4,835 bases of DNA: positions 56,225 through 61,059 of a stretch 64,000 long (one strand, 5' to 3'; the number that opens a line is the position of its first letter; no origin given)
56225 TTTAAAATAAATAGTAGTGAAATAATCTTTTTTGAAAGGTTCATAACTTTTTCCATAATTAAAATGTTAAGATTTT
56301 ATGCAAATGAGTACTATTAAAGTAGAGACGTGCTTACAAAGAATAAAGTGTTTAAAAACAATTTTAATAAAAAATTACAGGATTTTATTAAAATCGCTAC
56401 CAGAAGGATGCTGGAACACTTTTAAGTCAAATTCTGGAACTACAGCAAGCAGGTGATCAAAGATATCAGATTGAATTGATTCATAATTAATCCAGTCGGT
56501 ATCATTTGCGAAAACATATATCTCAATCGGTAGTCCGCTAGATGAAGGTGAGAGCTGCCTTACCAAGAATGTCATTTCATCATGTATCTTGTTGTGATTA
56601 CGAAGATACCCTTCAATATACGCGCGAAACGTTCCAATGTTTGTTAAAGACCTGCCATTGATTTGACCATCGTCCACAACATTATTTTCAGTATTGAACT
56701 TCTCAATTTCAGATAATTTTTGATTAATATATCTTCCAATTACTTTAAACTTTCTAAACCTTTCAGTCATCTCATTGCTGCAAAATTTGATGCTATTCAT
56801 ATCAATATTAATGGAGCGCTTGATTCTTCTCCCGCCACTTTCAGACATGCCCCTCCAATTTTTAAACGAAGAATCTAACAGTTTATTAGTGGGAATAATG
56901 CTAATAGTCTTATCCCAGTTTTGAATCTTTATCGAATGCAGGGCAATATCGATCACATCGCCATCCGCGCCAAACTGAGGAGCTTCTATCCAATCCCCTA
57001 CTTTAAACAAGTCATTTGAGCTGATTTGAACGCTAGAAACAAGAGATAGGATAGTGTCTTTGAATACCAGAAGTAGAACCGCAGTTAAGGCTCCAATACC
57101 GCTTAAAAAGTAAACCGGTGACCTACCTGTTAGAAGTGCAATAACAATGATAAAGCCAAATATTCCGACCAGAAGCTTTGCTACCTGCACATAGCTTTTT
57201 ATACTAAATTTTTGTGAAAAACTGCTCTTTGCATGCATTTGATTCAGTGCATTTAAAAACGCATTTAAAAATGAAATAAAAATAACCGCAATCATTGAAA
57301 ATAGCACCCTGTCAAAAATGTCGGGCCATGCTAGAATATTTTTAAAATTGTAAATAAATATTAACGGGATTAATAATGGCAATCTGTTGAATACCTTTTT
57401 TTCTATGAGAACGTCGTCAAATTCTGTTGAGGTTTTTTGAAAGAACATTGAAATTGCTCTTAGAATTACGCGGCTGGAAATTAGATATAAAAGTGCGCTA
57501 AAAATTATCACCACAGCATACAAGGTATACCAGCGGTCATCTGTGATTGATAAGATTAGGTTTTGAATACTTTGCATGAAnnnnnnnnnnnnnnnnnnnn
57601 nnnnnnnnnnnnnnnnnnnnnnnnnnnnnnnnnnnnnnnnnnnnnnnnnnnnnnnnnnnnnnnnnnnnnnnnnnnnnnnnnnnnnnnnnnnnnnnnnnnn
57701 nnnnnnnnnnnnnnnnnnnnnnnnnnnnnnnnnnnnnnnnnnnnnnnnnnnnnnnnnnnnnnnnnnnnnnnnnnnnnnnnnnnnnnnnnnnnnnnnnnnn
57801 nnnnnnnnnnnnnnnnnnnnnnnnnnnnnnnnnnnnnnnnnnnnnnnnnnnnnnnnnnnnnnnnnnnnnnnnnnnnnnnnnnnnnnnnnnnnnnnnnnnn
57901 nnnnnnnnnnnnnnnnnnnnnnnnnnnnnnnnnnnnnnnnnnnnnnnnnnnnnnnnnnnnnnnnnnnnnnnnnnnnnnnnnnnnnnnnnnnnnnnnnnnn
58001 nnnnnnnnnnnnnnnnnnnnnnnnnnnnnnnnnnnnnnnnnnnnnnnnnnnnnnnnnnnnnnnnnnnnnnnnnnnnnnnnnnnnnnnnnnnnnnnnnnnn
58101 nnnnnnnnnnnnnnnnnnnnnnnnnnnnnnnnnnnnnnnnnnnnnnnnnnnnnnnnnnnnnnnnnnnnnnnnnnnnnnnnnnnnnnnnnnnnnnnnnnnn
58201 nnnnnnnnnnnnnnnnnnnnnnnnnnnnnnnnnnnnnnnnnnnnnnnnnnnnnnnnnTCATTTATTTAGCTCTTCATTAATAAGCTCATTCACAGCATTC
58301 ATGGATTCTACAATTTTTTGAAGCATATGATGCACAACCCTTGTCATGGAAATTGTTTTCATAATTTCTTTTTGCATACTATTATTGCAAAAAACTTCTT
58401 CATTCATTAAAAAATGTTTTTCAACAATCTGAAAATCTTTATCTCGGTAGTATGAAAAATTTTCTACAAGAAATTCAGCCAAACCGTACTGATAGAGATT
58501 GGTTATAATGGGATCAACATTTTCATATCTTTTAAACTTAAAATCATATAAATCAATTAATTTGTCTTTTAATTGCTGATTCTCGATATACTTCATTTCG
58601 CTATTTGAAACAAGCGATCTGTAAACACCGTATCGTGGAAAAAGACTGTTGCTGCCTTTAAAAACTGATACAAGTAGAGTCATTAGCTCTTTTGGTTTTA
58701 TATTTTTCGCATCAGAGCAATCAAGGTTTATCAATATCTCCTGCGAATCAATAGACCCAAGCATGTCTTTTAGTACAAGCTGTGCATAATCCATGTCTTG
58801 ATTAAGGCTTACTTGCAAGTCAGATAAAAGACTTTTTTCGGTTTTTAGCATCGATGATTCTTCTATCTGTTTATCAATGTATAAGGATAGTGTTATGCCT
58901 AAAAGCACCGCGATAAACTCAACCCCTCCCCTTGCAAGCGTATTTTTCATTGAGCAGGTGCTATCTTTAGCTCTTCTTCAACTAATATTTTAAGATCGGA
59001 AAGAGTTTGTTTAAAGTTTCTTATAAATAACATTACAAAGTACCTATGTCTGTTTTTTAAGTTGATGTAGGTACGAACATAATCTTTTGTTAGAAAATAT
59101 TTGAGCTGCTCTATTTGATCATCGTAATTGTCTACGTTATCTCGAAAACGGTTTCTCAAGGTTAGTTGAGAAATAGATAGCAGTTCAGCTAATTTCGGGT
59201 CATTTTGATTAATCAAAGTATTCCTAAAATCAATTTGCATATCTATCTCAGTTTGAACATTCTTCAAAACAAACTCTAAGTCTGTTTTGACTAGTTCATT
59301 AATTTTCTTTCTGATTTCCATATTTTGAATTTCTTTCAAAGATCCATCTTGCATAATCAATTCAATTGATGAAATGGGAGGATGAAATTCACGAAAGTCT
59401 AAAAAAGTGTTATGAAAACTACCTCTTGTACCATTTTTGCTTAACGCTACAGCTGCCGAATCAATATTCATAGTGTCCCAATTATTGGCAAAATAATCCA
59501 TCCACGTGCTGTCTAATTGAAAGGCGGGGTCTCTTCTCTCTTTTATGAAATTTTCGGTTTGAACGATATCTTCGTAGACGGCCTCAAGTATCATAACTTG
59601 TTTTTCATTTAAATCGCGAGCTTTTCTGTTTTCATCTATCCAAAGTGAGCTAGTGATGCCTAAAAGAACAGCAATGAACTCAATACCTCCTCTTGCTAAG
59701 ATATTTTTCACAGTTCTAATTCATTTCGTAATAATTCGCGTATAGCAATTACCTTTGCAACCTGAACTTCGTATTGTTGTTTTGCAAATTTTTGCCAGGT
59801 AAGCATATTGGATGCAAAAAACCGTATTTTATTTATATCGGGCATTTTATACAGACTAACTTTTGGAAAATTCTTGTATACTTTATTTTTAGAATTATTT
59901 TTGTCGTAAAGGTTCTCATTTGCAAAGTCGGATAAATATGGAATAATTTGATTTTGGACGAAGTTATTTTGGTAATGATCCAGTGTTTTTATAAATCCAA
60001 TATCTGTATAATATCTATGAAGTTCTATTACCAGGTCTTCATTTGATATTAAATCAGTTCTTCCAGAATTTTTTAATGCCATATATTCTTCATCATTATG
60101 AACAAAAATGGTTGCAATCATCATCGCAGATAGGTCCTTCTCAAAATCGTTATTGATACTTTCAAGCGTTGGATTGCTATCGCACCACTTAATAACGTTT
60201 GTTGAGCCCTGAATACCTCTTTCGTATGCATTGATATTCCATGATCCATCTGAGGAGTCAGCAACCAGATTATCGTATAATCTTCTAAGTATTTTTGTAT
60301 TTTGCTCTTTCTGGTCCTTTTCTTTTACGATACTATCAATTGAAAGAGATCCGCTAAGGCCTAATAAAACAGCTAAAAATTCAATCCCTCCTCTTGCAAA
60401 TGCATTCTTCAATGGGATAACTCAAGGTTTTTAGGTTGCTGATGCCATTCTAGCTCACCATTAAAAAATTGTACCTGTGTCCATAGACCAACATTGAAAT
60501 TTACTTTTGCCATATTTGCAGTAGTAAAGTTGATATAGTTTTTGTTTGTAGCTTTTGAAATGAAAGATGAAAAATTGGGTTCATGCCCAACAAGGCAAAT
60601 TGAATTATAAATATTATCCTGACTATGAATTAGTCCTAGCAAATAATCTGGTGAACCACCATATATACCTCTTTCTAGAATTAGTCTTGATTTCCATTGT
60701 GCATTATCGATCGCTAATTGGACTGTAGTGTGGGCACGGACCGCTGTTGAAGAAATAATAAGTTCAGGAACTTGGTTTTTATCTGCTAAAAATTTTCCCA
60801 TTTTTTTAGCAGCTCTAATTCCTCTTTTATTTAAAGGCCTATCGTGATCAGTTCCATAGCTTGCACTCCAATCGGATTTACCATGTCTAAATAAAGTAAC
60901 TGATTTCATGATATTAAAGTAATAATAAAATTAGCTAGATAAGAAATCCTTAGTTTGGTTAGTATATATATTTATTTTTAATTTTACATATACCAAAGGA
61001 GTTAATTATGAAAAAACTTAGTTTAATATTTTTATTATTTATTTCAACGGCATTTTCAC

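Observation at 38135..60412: Eight divergent paralogs of a membrane-anchored protein family, in two coupled arrays, bracket a T9SS cargo cluster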

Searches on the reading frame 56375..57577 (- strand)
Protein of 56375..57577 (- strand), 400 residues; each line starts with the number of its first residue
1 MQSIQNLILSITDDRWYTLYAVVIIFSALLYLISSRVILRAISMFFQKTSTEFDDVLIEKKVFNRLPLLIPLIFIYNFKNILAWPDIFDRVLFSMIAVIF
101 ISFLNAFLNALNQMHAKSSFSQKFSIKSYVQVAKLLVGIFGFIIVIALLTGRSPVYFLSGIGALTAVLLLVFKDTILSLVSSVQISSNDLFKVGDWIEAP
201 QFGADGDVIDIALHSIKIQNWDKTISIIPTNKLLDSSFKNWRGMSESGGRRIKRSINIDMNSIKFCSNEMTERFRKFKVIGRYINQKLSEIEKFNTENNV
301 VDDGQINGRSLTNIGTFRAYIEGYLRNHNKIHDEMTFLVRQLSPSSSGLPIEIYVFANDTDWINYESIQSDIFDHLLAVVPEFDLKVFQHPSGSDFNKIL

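Call 9: search_protein_families(library=pfam, proteins=[window:56375-57577:-], max_evalue=0.01)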
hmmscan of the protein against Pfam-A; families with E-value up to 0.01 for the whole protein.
window:56375-57577:- (400 aa): 2 families
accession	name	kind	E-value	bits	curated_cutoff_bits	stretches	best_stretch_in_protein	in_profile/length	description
PF00924.24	MS_channel_2nd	-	3.9e-16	59.3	20.2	1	174-242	1-67/68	Mechanosensitive ion channel, beta-domain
PF21082.3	MS_channel_3rd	-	6.7e-05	23.7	21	1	325-380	27-81/88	Mechanosensitive ion channel MscS, C-terminal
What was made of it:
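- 56375..57577 (-): MscS-family channel (400 aa), starting 3 nt after B1. MS_channel_2nd 3.9e-16 (call 9).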

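Call 71: find_encoding_contigs(protein=window:56375-57577:-, flank=10000, max_places=6)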
Protein window:56375-57577:- (400 aa): no gene with exactly this product is on record in the collection.
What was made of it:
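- Tried and rejected: A look-up of the window's MscS protein by exact sequence found nothing (call 71).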

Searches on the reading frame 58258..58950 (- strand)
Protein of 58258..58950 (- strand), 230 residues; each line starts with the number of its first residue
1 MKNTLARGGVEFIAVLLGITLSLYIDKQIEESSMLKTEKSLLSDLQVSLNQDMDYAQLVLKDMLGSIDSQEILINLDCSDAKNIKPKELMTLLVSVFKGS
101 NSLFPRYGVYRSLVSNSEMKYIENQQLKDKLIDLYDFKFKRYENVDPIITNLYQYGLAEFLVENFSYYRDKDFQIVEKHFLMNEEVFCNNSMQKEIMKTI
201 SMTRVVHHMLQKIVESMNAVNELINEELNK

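Call 4: search_protein_families(library=pfam, proteins=[window:58258-58950:-], max_evalue=1)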
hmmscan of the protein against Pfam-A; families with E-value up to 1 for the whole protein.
window:58258-58950:- (230 aa): 1 family
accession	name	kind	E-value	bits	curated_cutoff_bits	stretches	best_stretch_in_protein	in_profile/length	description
PF19997.5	ivWA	-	0.2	11.2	35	1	108-143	12-46/253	vWA domain found in the FtsH ternary systems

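Call 5: search_protein_families(library=ncbifam, proteins=[window:58258-58950:-], max_evalue=1)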
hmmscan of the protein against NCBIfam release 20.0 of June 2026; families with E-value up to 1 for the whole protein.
window:58258-58950:- (230 aa): 0 families

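Call 20: search_protein_families(library=padloc, proteins=[window:58258-58950:-], max_evalue=0.1)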
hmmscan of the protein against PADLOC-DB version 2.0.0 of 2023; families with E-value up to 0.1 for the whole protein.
window:58258-58950:- (230 aa): 0 families

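Call 57: search_protein_families(library=phrogs, proteins=[window:58258-58950:-], max_evalue=0.01)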
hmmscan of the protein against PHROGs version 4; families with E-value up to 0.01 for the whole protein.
window:58258-58950:- (230 aa): 0 families

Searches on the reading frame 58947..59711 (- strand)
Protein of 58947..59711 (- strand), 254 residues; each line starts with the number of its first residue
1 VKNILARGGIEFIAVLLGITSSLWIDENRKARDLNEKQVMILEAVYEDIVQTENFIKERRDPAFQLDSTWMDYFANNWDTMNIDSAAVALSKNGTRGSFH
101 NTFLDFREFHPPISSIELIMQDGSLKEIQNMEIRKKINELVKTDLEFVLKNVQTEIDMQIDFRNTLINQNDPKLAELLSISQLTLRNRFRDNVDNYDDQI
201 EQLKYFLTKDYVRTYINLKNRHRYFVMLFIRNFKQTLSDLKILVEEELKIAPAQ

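Call 4: search_protein_families(library=pfam, proteins=[window:58947-59711:-], max_evalue=1)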
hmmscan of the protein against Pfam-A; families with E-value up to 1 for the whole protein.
window:58947-59711:- (254 aa): 2 families
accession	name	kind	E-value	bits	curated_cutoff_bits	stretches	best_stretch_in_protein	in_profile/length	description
PF21056.3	ZSWIM1-3_RNaseH-like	-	0.049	14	27.2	1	85-129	72-116/128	Zinc finger SWIM domain-containing protein 1/3, RNaseH-like domain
PF00243.23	NGF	-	0.12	13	27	1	21-58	12-49/112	Nerve growth factor family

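Call 5: search_protein_families(library=ncbifam, proteins=[window:58947-59711:-], max_evalue=1)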
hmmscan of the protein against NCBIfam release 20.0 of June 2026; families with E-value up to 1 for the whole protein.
window:58947-59711:- (254 aa): 0 families

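Call 20: search_protein_families(library=padloc, proteins=[window:58947-59711:-], max_evalue=0.1)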
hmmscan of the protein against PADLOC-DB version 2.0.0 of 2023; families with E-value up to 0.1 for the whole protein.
window:58947-59711:- (254 aa): 0 families

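Call 57: search_protein_families(library=phrogs, proteins=[window:58947-59711:-], max_evalue=0.01)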
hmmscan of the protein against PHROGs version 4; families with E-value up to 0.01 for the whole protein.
window:58947-59711:- (254 aa): 0 families

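Call 66: predict_structure(alignment_id=A6)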
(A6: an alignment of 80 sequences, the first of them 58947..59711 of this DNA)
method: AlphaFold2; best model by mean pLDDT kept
length: 254 residues; sequences in the alignment: 80
mean_pLDDT: 90.5   pTM: 0.85
mean pLDDT of the five models: 90.5, 89.6, 88.9, 88.4, 87.8
residues with pLDDT >= 90: 177; 70-90: 57; 50-70: 20; < 50: 0
segments of 3 or more residues with pLDDT < 50: none
pLDDT, mean of each block of 10 residues (from residue 1): 82 96 97 96 98 92 89 94 89 73 90 98 98 98 98 96 91 84 68 69 90 94 95 98 97 73
secondary structure, 60 per line:
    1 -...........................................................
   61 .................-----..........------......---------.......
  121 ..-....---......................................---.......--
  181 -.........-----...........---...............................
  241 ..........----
elements in order: H2-77 H83-92 H99-104 H114-122 H124-127 H131-168 H172-178 H182-190 H196-206 H210-250
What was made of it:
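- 58947..59711 (-): Paralog B3 (254 aa, GTG start), the most divergent body. It has the same fold plus a membrane-proximal insertion. Model pLDDT 90.5, pTM 0.85 (call 66).
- B3 model: pLDDT 90.5, same plan (call 66).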

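Call 82: fold_search(model_id=the predicted structure, library=pdb)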
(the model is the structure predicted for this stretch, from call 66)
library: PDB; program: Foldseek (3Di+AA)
matches with E <= 10: 475; with E <= 0.001: 0
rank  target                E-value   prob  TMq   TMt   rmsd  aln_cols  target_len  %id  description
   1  7jh5_A                1.1e-01  0.30  0.17  0.16  23.5       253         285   13  Co-LOCKR: de novo designed protein switch (released 2020-09-02)
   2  4wjg_4                2.2e-01  0.13  0.16  0.15  31.6       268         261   12  Structure of T. brucei haptoglobin-hemoglobin receptor binding to human haptoglobin-hemoglobin (released 2014-11-26)
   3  4tql_A                2.4e-01  0.28  0.18  0.20  32.4       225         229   12  Computationally designed three helix bundle (released 2014-10-15)
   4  7jh5_B                2.6e-01  0.21  0.19  0.17  25.4       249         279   11  Co-LOCKR: de novo designed protein switch (released 2020-09-02)
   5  9cpc_3H               2.9e-01  0.38  0.26  0.23  35.5       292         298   12  Atomic model of porcine brain ventricles cilia doublet microtubule (48-nm periodicity) (released 2024-10-23)
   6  8a1g_D                3.8e-01  0.38  0.23  0.30  25.9       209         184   14  Structure of the SNX1-SNX5 complex (released 2023-06-14)
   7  6h2e_P                4.6e-01  0.13  0.18  0.18  29.5       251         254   12  Structure of the soluble AhlC of the tripartite alpha-pore forming toxin, AHL, from Aeromonas hydrophila. (released 2019-07-10)
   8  7zw6_A                4.9e-01  0.16  0.19  0.08  18.6       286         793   13  Oligomeric structure of SynDLP (released 2023-04-19)
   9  8gl3                  5.3e-01  0.18  0.19  0.23  17.5       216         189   12  De novo design of monomeric helical bundles for pH-controlled membrane lysis (released 2023-09-06)
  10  7cbc_A                5.3e-01  0.18  0.21  0.18  23.0       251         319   11  Crystal structure of a de novo designed switch protein caging a hemagglutinin binder (released 2020-12-23)
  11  2wcd_A                5.6e-01  0.16  0.18  0.16  37.2       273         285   11  Crystal structure of the assembled cytolysin A pore (released 2009-05-05)
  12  3i9w                  5.6e-01  0.14  0.18  0.17  28.6       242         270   12  Crystal structure of the E. coli histidine kinase sensor TorS sensor domain (released 2009-10-06)
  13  5hu6_D                5.6e-01  0.12  0.18  0.17  31.2       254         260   13  Structure of the T. brucei haptoglobin-haemoglobin receptor bound to human haptolgobin-haemoglobin (released 2016-03-02)
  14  8r5s_A                5.9e-01  0.10  0.17  0.18  22.6       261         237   12  t113 - De-novo designed soluble homotetramer (released 2024-11-27)
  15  6mrt_A                6.1e-01  0.14  0.18  0.17  41.1       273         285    9  12-meric ClyA pore complex (released 2019-05-15)
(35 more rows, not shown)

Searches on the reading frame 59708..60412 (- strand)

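Call 4: search_protein_families(library=pfam, proteins=[window:59708-60412:-], max_evalue=1)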
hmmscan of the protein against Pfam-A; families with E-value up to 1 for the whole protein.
window:59708-60412:- (234 aa): 3 families
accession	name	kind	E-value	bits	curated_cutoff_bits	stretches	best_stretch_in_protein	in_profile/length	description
PF22201.2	FlaF_Ig-like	-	0.036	14.9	28.4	1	96-160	4-66/112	Conserved flagellar protein F, immunoglobulin-like domain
PF19072.5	DUF5768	-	0.096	12.8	27.2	0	196-215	40-59/123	Family of unknown function (DUF5768)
PF18559.7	Exop_C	-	0.18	12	26.1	1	53-98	21-66/155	Galactose-binding domain-like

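Call 5: search_protein_families(library=ncbifam, proteins=[window:59708-60412:-], max_evalue=1)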
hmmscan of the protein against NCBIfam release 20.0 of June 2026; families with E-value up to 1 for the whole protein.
window:59708-60412:- (234 aa): 0 families

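Call 20: search_protein_families(library=padloc, proteins=[window:59708-60412:-], max_evalue=0.1)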
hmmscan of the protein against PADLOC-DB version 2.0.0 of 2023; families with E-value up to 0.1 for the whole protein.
window:59708-60412:- (234 aa): 0 families

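Call 57: search_protein_families(library=phrogs, proteins=[window:59708-60412:-], max_evalue=0.01)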
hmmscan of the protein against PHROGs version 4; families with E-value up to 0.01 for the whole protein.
window:59708-60412:- (234 aa): 0 families

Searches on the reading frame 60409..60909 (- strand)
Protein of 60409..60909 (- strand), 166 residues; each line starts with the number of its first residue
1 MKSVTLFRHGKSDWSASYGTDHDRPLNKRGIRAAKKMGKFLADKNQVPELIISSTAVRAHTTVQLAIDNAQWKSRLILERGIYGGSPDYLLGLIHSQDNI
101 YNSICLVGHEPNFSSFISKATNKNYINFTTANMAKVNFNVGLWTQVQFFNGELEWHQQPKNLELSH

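Call 9: search_protein_families(library=pfam, proteins=[window:60409-60909:-], max_evalue=0.01)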
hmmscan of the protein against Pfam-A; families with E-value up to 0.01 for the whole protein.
window:60409-60909:- (166 aa): 1 family
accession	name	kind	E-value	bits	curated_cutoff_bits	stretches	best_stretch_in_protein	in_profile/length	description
PF00300.27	His_Phos_1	-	3.7e-11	43.5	21.7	1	5-71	2-68/194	Histidine phosphatase superfamily (branch 1)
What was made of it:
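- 60409..60909 (-): SixA-like histidine phosphatase, the first gene of the operon and the fixed left border of the variable interval. His_Phos_1 3.7e-11 (call 9).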
